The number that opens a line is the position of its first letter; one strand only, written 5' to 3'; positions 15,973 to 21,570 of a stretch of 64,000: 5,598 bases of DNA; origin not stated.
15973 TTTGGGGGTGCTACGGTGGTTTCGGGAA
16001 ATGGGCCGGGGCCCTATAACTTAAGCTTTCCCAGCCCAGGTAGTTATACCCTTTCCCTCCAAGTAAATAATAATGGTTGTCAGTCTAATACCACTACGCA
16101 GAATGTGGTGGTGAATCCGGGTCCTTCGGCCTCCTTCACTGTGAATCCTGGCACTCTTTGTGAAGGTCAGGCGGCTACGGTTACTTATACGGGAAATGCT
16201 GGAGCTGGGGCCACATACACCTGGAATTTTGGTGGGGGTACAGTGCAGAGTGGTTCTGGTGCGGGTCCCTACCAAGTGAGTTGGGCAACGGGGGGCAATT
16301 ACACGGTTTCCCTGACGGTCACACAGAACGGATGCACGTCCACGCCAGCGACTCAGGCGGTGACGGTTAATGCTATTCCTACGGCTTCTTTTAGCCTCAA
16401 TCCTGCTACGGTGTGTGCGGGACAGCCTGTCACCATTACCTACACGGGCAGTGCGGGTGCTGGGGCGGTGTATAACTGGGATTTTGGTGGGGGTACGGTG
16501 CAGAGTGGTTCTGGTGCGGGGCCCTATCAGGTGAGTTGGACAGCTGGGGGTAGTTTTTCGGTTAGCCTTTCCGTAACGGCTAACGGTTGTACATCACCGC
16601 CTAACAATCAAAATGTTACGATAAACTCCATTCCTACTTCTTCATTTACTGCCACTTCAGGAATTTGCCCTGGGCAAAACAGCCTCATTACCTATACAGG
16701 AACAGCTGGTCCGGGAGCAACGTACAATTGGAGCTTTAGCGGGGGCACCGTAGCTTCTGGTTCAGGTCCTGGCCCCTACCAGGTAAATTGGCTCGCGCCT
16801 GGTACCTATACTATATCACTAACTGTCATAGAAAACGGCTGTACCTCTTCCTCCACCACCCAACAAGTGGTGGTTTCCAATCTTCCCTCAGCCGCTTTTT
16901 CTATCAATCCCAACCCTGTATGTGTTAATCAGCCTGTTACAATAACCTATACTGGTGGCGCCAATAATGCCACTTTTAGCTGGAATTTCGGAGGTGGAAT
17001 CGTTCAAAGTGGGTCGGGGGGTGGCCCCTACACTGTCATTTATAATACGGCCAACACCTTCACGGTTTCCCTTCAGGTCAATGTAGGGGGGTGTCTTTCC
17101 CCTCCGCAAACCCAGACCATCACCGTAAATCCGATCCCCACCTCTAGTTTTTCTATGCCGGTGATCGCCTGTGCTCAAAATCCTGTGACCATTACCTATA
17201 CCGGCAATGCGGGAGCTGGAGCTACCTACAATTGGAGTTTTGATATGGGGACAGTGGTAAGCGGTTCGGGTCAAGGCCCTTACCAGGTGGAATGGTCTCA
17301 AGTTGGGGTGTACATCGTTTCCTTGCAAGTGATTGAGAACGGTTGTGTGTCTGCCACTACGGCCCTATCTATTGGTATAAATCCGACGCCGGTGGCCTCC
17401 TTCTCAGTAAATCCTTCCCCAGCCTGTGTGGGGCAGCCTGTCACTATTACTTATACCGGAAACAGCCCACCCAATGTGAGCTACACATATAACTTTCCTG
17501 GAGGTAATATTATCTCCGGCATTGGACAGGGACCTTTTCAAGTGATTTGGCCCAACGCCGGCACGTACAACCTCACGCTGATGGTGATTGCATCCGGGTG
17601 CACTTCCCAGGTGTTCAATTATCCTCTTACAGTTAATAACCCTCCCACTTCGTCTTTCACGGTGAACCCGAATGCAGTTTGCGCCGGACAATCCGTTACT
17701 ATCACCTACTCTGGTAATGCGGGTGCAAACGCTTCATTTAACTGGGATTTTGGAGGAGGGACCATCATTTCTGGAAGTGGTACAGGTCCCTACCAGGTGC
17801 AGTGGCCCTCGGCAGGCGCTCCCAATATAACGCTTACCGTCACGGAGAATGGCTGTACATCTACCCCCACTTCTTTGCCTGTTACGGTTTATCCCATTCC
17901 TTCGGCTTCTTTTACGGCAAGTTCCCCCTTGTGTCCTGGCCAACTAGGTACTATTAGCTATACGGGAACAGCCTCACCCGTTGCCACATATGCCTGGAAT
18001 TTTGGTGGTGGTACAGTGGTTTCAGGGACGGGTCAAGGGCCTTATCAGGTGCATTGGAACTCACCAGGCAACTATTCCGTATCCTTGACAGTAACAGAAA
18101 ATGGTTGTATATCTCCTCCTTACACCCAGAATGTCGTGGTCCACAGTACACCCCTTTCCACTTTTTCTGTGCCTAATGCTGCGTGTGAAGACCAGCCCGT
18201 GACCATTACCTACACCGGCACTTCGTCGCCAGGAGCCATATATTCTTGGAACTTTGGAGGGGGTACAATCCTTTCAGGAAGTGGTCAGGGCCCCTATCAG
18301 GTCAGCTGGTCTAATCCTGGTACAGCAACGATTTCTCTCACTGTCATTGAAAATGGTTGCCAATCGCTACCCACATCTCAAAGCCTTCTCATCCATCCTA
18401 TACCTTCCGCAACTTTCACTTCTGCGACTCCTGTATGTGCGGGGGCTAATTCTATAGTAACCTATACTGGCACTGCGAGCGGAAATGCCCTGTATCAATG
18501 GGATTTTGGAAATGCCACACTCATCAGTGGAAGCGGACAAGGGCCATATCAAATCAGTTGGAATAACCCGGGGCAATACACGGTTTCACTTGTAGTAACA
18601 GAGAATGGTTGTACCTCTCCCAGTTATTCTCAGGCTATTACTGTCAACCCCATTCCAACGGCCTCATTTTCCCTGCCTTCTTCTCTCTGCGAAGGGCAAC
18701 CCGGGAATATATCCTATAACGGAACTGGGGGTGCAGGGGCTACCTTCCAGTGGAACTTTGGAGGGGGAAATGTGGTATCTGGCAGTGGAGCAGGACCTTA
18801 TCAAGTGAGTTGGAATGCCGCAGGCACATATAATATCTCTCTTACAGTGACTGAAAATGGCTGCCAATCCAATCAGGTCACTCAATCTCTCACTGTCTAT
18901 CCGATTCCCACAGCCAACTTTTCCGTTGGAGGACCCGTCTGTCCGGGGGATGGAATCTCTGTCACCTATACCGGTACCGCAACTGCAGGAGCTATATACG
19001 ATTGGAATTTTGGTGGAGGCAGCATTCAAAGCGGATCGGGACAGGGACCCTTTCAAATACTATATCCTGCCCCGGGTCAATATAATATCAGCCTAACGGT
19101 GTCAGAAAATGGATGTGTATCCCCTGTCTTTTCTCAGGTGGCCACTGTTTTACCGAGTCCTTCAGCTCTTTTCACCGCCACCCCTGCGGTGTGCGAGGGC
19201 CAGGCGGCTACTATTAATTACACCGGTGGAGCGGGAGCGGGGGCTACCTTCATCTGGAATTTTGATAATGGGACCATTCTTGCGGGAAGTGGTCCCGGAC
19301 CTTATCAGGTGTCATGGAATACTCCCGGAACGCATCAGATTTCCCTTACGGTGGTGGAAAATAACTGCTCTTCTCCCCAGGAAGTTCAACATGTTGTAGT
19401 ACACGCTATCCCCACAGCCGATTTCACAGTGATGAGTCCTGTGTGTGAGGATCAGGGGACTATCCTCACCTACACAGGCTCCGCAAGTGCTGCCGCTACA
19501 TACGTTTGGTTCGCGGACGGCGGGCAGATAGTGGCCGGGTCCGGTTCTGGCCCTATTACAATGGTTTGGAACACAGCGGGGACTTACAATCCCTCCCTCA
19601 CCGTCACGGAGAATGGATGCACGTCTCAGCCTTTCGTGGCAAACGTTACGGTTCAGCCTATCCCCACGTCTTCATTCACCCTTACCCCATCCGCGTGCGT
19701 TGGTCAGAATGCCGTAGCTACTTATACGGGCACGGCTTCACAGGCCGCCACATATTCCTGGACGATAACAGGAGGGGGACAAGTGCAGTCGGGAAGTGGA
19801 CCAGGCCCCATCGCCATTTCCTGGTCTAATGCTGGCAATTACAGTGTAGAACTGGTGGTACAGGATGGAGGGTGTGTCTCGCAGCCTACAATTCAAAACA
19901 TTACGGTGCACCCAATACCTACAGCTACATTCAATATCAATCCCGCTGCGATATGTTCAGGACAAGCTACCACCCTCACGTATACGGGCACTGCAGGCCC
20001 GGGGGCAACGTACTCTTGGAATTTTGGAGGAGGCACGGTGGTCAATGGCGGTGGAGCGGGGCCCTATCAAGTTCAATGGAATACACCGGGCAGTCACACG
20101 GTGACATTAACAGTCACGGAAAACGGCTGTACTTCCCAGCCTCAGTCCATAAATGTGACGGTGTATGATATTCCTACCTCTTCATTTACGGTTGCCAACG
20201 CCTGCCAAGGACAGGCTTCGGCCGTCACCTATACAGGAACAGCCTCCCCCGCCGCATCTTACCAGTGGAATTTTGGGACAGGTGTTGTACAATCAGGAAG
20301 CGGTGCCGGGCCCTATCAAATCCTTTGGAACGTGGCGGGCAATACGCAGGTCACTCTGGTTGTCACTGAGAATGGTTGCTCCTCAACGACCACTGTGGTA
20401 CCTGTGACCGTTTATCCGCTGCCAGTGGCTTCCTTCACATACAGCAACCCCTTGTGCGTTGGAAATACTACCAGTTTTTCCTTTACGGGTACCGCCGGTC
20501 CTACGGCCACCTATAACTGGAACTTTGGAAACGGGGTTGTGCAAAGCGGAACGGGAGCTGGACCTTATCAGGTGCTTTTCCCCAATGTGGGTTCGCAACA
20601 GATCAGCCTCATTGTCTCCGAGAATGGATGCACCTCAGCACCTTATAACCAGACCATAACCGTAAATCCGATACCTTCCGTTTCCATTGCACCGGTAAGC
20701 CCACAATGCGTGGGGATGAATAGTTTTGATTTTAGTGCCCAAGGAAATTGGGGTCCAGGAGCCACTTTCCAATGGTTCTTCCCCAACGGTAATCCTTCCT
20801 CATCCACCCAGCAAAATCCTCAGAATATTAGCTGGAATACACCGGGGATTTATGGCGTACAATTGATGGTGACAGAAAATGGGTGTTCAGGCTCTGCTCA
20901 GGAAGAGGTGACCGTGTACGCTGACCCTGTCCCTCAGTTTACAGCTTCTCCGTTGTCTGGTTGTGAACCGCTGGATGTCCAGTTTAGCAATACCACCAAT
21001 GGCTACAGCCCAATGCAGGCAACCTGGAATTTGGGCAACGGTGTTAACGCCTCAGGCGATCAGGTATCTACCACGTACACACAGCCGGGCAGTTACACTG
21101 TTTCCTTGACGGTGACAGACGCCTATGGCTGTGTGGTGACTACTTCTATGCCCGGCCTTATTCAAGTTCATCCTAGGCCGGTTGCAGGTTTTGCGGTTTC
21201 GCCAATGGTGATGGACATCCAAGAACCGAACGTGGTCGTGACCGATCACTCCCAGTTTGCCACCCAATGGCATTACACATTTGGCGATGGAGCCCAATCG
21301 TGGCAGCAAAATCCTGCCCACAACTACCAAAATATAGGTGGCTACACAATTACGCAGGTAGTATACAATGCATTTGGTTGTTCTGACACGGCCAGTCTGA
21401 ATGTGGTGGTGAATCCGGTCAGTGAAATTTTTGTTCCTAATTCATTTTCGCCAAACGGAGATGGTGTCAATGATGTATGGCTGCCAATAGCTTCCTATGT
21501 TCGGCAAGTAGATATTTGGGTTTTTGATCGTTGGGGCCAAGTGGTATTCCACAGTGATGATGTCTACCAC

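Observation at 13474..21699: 2741-aa adhesin built from ~24 tandem 84-aa modules with a T9SS type-B C-terminal domain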

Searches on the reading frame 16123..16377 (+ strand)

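Call 11: search_protein_families(library=pfam, proteins=[window:16123-16377:+], max_evalue=0.01)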
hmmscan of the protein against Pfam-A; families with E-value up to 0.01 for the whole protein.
window:16123-16377:+ (85 aa): 4 families
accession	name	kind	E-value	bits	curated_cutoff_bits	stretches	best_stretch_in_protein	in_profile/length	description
PF18911.6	PKD_4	-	1.3e-08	35.2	27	1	6-82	8-85/85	PKD domain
PF00801.26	PKD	-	5.9e-08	33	23.5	1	5-70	4-69/80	PKD domain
PF19081.6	Ig_7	-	0.0004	21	27.3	1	1-83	1-83/84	Ig-like domain CHU_C associated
PF22352.2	K319L-like_PKD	-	0.0052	17.2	27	1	25-82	19-84/84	K319L-like, PKD domain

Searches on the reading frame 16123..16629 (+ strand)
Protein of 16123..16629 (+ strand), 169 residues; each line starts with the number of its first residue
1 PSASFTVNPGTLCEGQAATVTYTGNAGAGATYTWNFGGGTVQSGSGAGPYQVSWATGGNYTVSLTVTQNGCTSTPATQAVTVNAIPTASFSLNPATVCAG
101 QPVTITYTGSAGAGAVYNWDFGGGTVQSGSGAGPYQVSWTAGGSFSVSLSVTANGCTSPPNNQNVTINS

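Call 43: predict_structure(alignment_id=A2)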
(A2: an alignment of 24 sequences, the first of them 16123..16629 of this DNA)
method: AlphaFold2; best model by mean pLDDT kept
length: 169 residues; sequences in the alignment: 24
mean_pLDDT: 97.2   pTM: 0.82
mean pLDDT of the five models: 97.2, 97.1, 96.9, 96.7, 96.5
residues with pLDDT >= 90: 168; 70-90: 1; 50-70: 0; < 50: 0
segments of 3 or more residues with pLDDT < 50: none
pLDDT, mean of each block of 10 residues (from residue 1): 97 98 95 98 96 98 98 98 98 97 97 96 97 97 98 97 98
secondary structure, 60 per line:
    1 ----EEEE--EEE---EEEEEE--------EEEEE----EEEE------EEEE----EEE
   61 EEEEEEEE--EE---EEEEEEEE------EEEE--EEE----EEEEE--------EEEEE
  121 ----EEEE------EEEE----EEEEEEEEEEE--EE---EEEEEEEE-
elements in order: E5-8 E11-13 E17-22 E31-35 E40-43 E50-53 E58-68 E76-83 E90-93 E96-98 E103-107 E116-120 E125-128 E135-138 E143-153 E161-168

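Call 46: fold_search(model_id=the predicted structure, library=pdb)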
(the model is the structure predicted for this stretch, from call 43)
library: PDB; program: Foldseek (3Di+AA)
matches with E <= 10: 1714; with E <= 0.001: 236
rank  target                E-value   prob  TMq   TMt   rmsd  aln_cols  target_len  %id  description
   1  9g8b_A                1.4e-06  1.00  0.49  0.28   6.7       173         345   25  CryoEM structure of the fragment-2 (2892-3236) in the grappling hook protein A (GhpA) in the bacterium Aureispira sp.  (released 2024-10-16)
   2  4aq1_A                1.7e-06  1.00  0.41  0.12  13.3       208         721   18  Structure of the SbsB S-layer protein of Geobacillus stearothermophilus PV72p2 in complex with nanobody KB6 (released 2012-06-13)
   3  9flw_A                1.8e-06  1.00  0.64  0.25   5.4       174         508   21  CryoEM structure of the fragment-6 (3571-4078) in the grappling hook protein A (GhpA) in the bacterium Aureispira sp.  (released 2024-10-16)
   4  9flp_A                2.1e-06  1.00  0.62  0.14   4.7       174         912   27  CryoEM structure of the neck (1403-2314) in the grappling hook protein A (GhpA) in the bacterium Aureispira sp. CCB-QB (released 2024-10-16)
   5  6fg9_A                4.1e-06  1.00  0.42  0.11   9.0       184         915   14  Mouse SORCS2 ectodomain (sortilin related VPS10 domain containing receptor 2) (released 2018-08-01)
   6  9flu_A                5.3e-06  1.00  0.49  0.30   6.7       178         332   26  CryoEM structure of the fragment-1 (3402-3733) in the grappling hook protein A (GhpA) in the bacterium Aureispira sp.  (released 2024-10-16)
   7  9fls_A                5.6e-06  1.00  0.51  0.30   6.4       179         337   27  CryoEM structure of the fragment-3 (2061-2397) in the grappling hook protein A (GhpA) in the bacterium Aureispira sp.  (released 2024-10-16)
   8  8gyr_A                8.0e-06  1.00  0.38  0.37   7.7       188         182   17  Crystal structure of a variable region segment of Leptospira host-interacting outer surface protein, LigA (released 2023-06-28)
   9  9fly_A                8.4e-06  1.00  0.54  0.14   6.2       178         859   28  CryoEM structure of the base (4151-5009) in the grappling hook protein A (GhpA) in the bacterium Aureispira sp. CCB-QB (released 2024-10-16)
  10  6fg9_B                1.1e-05  1.00  0.41  0.11   9.0       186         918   15  Mouse SORCS2 ectodomain (sortilin related VPS10 domain containing receptor 2) (released 2018-08-01)
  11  4plo_B                1.1e-05  1.00  0.33  0.30  10.2       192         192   14  Crystal Structure of chicken Netrin-1 (LN-LE3) in complex with mouse DCC (FN4-5) (released 2014-06-18)
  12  9flx_A                1.6e-05  1.00  0.48  0.28   6.5       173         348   24  CryoEM structure of the fragment-4 (4074-4421) in the grappling hook protein A (GhpA) in the bacterium Aureispira sp.  (released 2024-10-16)
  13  3mjg_Y                2.1e-05  1.00  0.32  0.21  10.5       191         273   12  The structure of a platelet derived growth factor receptor complex (released 2010-06-16)
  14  7y9a_A                2.2e-05  1.00  0.41  0.37   7.1       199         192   13  Crystal structure of sDscam Ig1-2 domains, isoform beta2v6 (released 2023-05-24)
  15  9rcs_A                2.4e-05  1.00  0.50  0.33   6.9       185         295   14  Cardioderma bat coronavirus KY43 receptor binding domain in complex with human CEACAM6 (released 2026-04-08)
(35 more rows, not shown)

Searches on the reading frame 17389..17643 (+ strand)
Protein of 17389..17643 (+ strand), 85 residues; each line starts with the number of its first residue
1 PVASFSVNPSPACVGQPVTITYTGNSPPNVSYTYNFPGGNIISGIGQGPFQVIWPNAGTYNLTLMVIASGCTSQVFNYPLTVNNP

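Call 11: search_protein_families(library=pfam, proteins=[window:17389-17643:+], max_evalue=0.01)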
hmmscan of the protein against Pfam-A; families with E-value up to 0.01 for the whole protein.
window:17389-17643:+ (85 aa): 2 families
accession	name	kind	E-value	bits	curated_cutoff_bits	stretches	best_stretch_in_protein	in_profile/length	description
PF00801.26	PKD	-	2.6e-07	31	23.5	1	5-66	2-65/80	PKD domain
PF18911.6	PKD_4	-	0.00012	22.5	27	1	1-73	4-76/85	PKD domain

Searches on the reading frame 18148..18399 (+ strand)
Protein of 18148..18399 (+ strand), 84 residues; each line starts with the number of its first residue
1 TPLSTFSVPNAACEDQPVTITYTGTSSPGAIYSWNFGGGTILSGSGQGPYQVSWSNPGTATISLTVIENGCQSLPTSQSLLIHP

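Call 11: search_protein_families(library=pfam, proteins=[window:18148-18399:+], max_evalue=0.01)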
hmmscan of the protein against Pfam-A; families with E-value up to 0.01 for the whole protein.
window:18148-18399:+ (84 aa): 2 families
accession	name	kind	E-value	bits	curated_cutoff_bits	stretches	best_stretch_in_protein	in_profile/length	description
PF00801.26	PKD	-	2.9e-05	24.4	23.5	1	12-68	11-67/80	PKD domain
PF18911.6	PKD_4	-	5.2e-05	23.7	27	1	5-72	7-75/85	PKD domain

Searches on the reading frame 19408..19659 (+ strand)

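Call 11: search_protein_families(library=pfam, proteins=[window:19408-19659:+], max_evalue=0.01)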
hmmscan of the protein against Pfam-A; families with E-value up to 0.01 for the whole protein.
window:19408-19659:+ (84 aa): 3 families
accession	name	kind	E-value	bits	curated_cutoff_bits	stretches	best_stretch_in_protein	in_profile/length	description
PF19081.6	Ig_7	-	3.1e-05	24.6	27.3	1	8-84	8-84/84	Ig-like domain CHU_C associated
PF18911.6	PKD_4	-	7.6e-05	23.1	27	1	2-77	4-80/85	PKD domain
PF00801.26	PKD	-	0.0028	18.1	23.5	1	16-69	26-68/80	PKD domain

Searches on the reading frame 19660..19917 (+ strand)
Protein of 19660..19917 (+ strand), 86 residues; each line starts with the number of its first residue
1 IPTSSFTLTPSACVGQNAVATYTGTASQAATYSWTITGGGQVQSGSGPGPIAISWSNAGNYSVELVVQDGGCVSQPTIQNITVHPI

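Call 11: search_protein_families(library=pfam, proteins=[window:19660-19917:+], max_evalue=0.01)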
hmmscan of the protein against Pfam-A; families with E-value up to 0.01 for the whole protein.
window:19660-19917:+ (86 aa): 4 families
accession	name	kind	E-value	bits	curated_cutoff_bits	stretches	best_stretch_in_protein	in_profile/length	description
PF00801.26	PKD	-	7.4e-06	26.3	23.5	1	6-70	2-68/80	PKD domain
PF18911.6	PKD_4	-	0.0004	20.8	27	1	12-74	12-76/85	PKD domain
PF19408.5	PKD_6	-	0.00046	20.9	25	1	10-75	12-75/82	PKD-like domain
PF19081.6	Ig_7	-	0.0032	18.2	27.3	1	8-85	8-84/84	Ig-like domain CHU_C associated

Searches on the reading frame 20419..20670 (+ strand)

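Call 11: search_protein_families(library=pfam, proteins=[window:20419-20670:+], max_evalue=0.01)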
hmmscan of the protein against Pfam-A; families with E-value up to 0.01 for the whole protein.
window:20419-20670:+ (84 aa): 2 families
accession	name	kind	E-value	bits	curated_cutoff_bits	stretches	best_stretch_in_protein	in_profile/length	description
PF18911.6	PKD_4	-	2.1e-05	24.9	27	1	2-81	4-84/85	PKD domain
PF00801.26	PKD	-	0.00056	20.3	23.5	1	8-68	6-67/80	PKD domain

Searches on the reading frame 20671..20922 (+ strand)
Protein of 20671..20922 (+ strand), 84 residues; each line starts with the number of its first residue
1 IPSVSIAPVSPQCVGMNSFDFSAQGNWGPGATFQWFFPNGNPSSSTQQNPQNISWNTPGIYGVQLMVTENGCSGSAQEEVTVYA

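Call 11: search_protein_families(library=pfam, proteins=[window:20671-20922:+], max_evalue=0.01)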
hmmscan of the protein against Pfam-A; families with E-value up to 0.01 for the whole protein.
window:20671-20922:+ (84 aa): 2 families
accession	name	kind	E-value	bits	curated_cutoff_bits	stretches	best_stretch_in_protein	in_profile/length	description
PF00801.26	PKD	-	1.2e-06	28.9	23.5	1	18-82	16-80/80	PKD domain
PF18911.6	PKD_4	-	4.1e-06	27.2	27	1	2-82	4-85/85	PKD domain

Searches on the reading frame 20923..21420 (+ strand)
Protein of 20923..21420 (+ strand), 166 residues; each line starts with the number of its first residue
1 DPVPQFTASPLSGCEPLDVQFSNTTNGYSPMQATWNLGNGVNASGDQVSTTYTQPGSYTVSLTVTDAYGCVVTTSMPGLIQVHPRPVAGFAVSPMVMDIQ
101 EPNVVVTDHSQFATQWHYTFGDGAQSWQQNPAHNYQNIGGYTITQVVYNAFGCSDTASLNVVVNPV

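Call 11: search_protein_families(library=pfam, proteins=[window:20923-21420:+], max_evalue=0.01)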
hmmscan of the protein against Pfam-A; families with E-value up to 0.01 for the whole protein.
window:20923-21420:+ (166 aa): 3 families
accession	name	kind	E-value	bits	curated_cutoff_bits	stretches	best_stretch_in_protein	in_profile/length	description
PF18911.6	PKD_4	-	1.4e-24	86.4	27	2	11-73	14-77/85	PKD domain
PF00801.26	PKD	-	2.5e-15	56.7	23.5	2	6-70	4-71/80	PKD domain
PF08329.16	ChitinaseA_N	-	0.00018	21.6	21.2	0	44-108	71-131/133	Chitinase A, N-terminal domain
